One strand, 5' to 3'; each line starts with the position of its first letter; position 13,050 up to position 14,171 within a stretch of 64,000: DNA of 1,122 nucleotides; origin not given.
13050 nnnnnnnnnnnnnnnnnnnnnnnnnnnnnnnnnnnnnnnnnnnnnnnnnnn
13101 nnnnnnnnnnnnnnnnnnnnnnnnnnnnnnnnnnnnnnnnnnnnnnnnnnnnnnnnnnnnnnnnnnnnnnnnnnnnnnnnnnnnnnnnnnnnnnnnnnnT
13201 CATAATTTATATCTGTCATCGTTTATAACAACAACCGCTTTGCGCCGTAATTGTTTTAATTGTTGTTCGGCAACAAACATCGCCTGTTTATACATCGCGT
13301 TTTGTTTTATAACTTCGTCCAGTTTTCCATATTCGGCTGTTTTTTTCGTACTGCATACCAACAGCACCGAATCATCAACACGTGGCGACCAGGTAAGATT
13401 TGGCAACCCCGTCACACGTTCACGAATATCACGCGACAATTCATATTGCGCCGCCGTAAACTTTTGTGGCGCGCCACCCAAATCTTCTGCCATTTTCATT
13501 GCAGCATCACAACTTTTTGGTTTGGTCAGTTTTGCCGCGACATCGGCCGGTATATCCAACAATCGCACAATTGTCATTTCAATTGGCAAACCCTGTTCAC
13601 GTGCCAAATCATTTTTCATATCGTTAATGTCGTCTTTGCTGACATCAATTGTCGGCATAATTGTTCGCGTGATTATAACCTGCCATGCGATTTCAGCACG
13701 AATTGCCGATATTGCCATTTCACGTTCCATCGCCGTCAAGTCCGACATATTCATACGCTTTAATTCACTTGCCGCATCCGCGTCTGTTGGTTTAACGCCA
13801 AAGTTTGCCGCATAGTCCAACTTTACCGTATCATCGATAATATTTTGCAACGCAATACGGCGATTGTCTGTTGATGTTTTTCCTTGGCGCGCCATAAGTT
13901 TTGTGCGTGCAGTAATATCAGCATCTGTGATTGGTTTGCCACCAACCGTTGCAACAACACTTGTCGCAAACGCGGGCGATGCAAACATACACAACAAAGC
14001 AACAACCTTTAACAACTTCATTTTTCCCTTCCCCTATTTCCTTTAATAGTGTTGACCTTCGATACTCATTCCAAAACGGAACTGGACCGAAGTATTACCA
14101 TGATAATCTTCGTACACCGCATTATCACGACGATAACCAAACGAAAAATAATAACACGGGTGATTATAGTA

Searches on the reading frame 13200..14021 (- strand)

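Call 26: search_protein_families(library=pfam, proteins=[window:13200-14021:-], max_evalue=0.001)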
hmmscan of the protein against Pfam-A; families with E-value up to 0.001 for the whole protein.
window:13200-14021:- (273 aa): 1 family
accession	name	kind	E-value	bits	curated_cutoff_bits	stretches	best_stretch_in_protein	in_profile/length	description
PF13624.11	SurA_N_3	-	0.00067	20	27.2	0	20-91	38-121/162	SurA-like N-terminal domain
